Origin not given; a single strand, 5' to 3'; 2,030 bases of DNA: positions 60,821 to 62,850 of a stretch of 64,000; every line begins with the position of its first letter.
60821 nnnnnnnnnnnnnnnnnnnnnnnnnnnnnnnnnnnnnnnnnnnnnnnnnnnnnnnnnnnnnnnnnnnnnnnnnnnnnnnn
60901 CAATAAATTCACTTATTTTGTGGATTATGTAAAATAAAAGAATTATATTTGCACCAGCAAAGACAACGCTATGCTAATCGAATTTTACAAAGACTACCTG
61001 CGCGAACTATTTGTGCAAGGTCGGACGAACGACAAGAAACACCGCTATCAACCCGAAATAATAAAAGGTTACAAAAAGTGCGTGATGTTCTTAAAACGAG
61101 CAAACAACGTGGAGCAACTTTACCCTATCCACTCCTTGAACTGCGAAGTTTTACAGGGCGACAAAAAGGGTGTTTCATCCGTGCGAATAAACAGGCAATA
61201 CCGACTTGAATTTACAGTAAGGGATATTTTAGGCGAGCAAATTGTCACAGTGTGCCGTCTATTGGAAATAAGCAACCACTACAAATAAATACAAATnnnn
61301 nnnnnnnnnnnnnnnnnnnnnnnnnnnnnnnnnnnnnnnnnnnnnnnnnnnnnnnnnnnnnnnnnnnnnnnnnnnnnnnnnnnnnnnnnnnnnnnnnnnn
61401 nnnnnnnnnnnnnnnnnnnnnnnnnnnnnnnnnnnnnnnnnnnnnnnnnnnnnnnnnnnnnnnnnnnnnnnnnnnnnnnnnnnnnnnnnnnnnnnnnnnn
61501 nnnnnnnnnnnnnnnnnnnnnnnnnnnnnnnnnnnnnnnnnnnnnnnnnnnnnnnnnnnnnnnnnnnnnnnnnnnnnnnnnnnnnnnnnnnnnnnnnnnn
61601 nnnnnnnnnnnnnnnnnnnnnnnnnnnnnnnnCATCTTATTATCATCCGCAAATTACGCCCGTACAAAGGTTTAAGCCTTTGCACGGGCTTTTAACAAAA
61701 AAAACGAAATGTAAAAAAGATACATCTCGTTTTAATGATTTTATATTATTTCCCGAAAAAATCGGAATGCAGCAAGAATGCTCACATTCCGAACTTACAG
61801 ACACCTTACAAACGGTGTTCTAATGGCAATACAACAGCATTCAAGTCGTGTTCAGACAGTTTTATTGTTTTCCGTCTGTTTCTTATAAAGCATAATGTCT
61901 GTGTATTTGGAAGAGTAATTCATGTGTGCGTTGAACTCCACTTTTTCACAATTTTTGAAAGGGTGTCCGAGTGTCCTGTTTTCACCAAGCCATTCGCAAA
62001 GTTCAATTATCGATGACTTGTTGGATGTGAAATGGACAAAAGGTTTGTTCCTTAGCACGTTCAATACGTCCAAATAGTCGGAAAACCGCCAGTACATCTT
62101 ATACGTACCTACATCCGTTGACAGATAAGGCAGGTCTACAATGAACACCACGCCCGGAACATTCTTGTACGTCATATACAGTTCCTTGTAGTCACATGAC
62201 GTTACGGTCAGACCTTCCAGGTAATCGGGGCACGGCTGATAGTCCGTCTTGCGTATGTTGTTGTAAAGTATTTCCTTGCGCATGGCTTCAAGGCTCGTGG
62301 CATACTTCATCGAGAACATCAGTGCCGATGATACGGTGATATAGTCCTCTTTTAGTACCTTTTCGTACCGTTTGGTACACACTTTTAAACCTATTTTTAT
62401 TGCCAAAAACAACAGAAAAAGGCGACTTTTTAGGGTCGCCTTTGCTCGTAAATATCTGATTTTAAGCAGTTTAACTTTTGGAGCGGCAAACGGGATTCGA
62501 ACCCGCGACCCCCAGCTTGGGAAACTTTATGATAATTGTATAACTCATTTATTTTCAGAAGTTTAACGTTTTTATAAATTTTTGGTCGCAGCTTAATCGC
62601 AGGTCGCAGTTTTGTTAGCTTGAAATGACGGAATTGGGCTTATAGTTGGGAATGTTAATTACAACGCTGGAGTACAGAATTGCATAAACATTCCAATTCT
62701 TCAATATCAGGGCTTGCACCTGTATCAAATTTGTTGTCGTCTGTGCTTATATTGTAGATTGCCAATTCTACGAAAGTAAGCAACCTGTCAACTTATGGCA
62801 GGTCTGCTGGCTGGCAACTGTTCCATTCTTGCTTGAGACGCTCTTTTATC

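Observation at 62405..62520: Isolated tRNA 3' end plus terminator: attachment-site junction with no integrase nearby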

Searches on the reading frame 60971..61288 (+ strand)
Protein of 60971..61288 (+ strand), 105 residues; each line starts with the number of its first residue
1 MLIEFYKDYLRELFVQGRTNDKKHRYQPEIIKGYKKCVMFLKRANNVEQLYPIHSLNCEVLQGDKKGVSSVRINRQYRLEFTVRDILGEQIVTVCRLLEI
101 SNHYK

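Call 10: search_protein_families(library=pfam, proteins=[window:60971-61288:+], max_evalue=0.01)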
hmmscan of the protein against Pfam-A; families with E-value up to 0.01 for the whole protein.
window:60971-61288:+ (105 aa): 1 family
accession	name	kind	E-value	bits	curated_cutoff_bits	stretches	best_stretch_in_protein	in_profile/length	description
PF05015.19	HigB-like_toxin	-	8.9e-07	29.7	27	1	4-83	2-78/91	RelE-like toxin of type II toxin-antitoxin system HigB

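Call 75: search_protein_families(library=ncbifam, proteins=[window:60971-61288:+], max_evalue=0.001)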
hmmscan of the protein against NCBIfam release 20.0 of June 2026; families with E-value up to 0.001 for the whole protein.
window:60971-61288:+ (105 aa): 0 families

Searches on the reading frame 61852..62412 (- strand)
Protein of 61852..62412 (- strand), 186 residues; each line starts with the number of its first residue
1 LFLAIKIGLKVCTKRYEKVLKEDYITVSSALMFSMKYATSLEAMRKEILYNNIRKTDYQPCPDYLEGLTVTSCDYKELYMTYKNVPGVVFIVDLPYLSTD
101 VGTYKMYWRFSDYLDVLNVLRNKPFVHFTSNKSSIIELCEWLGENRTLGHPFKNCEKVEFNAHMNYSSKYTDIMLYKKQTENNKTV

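Call 10: search_protein_families(library=pfam, proteins=[window:61852-62412:-], max_evalue=0.01)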
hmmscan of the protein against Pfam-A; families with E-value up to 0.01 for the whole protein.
window:61852-62412:- (186 aa): 0 families

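Call 21: find_encoding_contigs(protein=window:61852-62412:-, flank=10000, max_places=10)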
Protein window:61852-62412:- (186 aa): no gene with exactly this product is on record in the collection.

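Call 22: find_homologous_proteins(query=window:61852-62319:-)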
Query window:61852-62319:- (155 aa): 537 proteins with E <= 0.001 among 544 candidates; the best 120 are listed.
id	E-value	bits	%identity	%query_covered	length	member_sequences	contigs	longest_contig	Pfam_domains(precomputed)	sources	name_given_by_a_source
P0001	4.2e-100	350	99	100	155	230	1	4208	-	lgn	-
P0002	1.2e-93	329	95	98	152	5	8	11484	-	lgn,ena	-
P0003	6.3e-86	304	88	97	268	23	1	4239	-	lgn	-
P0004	1.8e-82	293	83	97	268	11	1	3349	PF02086.22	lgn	-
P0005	1.6e-77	277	78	98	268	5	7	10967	PF02086.22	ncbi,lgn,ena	-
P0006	5.9e-77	275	79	97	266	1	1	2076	PF02086.22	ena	-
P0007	1.1e-75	271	79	96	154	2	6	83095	-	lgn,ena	-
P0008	1.5e-75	270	79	97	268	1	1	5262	PF02086.22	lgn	-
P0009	1.1e-74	267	77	97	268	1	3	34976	-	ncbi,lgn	-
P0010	2.7e-74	266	78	95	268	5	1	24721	PF02086.22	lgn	-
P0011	4.8e-74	265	75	99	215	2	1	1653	-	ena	-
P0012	1.4e-72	261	75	97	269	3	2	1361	PF02086.22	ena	-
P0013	1.8e-72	260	74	97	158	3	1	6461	-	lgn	-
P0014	7.8e-72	258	75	97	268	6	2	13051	PF02086.22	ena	-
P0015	2.4e-71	257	74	97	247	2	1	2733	PF02086.22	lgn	-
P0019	1.2e-69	251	73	95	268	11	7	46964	PF02086.22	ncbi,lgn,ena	-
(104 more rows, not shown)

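Call 26: find_encoding_contigs(protein=P0002, flank=10000, max_places=8)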
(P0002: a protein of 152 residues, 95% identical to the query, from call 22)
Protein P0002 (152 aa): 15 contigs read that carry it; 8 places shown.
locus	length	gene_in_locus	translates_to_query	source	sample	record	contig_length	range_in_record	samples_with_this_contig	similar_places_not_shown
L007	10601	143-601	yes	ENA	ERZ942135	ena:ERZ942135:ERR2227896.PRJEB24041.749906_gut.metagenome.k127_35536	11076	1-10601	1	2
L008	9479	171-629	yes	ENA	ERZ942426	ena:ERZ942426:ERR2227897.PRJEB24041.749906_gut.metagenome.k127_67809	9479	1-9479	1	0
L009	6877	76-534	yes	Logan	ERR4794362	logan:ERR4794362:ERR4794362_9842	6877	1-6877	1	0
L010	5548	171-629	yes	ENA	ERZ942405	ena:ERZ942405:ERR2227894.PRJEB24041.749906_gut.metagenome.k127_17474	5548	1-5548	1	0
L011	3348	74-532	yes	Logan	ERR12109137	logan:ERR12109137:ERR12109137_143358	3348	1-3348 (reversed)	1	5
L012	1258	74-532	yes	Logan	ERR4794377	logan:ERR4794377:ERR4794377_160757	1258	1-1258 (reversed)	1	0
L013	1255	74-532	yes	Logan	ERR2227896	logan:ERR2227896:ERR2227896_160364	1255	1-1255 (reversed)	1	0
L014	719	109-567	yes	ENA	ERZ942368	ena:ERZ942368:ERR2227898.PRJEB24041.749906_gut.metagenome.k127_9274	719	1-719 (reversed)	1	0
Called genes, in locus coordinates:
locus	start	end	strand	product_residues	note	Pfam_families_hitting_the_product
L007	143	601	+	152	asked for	-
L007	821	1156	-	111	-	PF01381:HTH_3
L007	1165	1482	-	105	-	PF05015:HigB-like_toxin (weak)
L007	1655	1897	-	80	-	-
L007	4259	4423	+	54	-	-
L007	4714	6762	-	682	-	PF03572:Peptidase_S41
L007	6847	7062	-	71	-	-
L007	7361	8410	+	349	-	PF00710:Asparaginase, PF17763:Asparaginase_C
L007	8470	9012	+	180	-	PF00210:Ferritin (faint), PF02915:Rubrerythrin, PF21349:RUBY_RBDX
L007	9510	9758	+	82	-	PF00583:Acetyltransf_1 (weak), PF13508:Acetyltransf_7, PF13673:Acetyltransf_10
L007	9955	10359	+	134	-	-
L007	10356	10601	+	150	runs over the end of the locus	PF07883:Cupin_2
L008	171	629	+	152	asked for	-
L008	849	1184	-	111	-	PF01381:HTH_3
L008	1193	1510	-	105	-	PF05015:HigB-like_toxin (weak)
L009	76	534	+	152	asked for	-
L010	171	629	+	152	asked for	-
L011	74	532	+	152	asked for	-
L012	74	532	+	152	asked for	-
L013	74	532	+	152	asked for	-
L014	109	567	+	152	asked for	-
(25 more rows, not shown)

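Call 61: find_encoding_contigs(protein=P0019, flank=8000, max_places=5)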
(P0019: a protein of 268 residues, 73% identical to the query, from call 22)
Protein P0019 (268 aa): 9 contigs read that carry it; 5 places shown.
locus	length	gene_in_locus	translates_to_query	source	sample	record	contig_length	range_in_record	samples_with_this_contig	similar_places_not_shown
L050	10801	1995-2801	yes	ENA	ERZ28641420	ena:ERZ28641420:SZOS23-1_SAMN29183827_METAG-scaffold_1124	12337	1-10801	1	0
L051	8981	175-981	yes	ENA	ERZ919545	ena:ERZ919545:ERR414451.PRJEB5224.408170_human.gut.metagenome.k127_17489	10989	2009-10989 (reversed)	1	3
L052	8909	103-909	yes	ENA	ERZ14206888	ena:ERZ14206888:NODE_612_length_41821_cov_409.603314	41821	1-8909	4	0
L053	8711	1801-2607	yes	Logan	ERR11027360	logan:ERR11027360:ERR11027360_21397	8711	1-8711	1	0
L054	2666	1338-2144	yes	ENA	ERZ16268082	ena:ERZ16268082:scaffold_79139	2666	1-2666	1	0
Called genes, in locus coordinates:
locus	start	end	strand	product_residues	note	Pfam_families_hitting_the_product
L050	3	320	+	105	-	?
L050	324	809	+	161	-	PF14301:DUF4376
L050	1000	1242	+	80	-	-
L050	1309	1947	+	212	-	PF00303:Thymidylat_synt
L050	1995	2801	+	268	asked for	PF02086:MethyltransfD12 (weak)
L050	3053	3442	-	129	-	PF04542:Sigma70_r2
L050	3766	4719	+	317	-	PF02729:OTCace_N, PF00185:OTCace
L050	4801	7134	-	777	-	PF02838:Glyco_hydro_20b, PF00728:Glyco_hydro_20, PF13290:CHB_HEX_C_1, PF13287:Fn3_assoc, PF00754:F5_F8_type_C, PF22633:F5_F8_type_C_2 (weak)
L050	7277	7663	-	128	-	PF00581:Rhodanese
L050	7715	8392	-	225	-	PF17415:NigD_C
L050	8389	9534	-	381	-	-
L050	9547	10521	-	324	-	PF01820:Dala_Dala_lig_N, PF02222:ATP-grasp, PF02655:ATP-grasp_3, PF02786:CPSase_L_D2, PF07478:Dala_Dala_lig_C, PF13535:ATP-grasp_4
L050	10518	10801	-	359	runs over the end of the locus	PF01479:S4 (weak), PF00849:PseudoU_synth_2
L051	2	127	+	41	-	?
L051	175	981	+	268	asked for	PF02086:MethyltransfD12 (weak)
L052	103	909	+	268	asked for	PF02086:MethyltransfD12 (weak)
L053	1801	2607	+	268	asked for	PF02086:MethyltransfD12 (weak)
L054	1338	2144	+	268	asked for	PF02086:MethyltransfD12 (weak)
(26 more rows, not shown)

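Call 62: find_encoding_contigs(protein=P0003, flank=8000, max_places=4)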
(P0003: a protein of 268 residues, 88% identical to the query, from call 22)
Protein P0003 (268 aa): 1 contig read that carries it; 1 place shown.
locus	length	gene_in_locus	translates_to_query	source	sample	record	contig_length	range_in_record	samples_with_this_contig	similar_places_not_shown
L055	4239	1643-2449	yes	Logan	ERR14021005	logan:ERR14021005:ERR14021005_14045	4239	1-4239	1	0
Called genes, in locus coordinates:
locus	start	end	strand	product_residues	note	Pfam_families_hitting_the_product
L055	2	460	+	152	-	?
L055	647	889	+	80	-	-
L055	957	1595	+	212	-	PF00303:Thymidylat_synt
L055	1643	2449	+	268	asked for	-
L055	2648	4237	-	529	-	?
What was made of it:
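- Tried and rejected: Full-length copies belong to the end of a different module (calls 61-62).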

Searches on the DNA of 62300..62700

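Call 6: search_rna_families(source=window, start=62300, end=62700, threshold=evalue, max_evalue=10, show_alignments=3)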
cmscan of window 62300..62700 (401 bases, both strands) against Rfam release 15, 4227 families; matches with E-value up to 10: 11.
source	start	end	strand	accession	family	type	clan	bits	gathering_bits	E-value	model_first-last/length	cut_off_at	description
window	62373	62517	+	RF02194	HPnc0260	Gene; antisense;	-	22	59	8.8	1-156/156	no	Bacterial antisense RNA HPnc0260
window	62385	62442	+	RF02844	RefA9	Gene; antisense;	-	20.1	49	1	1-64/64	no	Enterococcus sRNA A9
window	62523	62563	+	RF00187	SNORD102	Gene; snRNA; snoRNA; CD-box;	-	19.4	47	1.9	1-72/72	no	Small nucleolar RNA SNORD102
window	62405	62575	+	RF01808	MicX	Gene; sRNA;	-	18.2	75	0.088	1-194/194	no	MicX Vibrio cholerae sRNA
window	62338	62447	-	RF00303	snoR86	Gene; snRNA; snoRNA; HACA-box;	-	16.5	40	1.4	1-123/123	no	Small nucleolar RNA snoR86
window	62415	62477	-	RF02057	STnc40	Gene; sRNA;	-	14.7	45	9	1-70/70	no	Salmonella enterica sRNA STnc40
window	62409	62446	-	RF00489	ctRNA_p42d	Gene; antisense;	-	14.5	50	3.4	1-46/46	no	ctRNA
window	62492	62504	+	RF04351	Plastid-psbl-rps4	Cis-reg;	-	13.5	68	5.4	11-23/53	no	Plastid-psbl-rps4 3UTR RNA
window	62340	62449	-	RF01858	RsaF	Gene; sRNA;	-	13.5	60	8.8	1-119/119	no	RNA Staph. aureus F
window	62383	62427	-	RF02060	STnc410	Gene; sRNA;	-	10.7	50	8.4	1-158/158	no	Enterobacterial sRNA STnc410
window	62490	62507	-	RF00023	tmRNA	Gene;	CL00001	9.1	47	0.11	346-363/374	no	transfer-messenger RNA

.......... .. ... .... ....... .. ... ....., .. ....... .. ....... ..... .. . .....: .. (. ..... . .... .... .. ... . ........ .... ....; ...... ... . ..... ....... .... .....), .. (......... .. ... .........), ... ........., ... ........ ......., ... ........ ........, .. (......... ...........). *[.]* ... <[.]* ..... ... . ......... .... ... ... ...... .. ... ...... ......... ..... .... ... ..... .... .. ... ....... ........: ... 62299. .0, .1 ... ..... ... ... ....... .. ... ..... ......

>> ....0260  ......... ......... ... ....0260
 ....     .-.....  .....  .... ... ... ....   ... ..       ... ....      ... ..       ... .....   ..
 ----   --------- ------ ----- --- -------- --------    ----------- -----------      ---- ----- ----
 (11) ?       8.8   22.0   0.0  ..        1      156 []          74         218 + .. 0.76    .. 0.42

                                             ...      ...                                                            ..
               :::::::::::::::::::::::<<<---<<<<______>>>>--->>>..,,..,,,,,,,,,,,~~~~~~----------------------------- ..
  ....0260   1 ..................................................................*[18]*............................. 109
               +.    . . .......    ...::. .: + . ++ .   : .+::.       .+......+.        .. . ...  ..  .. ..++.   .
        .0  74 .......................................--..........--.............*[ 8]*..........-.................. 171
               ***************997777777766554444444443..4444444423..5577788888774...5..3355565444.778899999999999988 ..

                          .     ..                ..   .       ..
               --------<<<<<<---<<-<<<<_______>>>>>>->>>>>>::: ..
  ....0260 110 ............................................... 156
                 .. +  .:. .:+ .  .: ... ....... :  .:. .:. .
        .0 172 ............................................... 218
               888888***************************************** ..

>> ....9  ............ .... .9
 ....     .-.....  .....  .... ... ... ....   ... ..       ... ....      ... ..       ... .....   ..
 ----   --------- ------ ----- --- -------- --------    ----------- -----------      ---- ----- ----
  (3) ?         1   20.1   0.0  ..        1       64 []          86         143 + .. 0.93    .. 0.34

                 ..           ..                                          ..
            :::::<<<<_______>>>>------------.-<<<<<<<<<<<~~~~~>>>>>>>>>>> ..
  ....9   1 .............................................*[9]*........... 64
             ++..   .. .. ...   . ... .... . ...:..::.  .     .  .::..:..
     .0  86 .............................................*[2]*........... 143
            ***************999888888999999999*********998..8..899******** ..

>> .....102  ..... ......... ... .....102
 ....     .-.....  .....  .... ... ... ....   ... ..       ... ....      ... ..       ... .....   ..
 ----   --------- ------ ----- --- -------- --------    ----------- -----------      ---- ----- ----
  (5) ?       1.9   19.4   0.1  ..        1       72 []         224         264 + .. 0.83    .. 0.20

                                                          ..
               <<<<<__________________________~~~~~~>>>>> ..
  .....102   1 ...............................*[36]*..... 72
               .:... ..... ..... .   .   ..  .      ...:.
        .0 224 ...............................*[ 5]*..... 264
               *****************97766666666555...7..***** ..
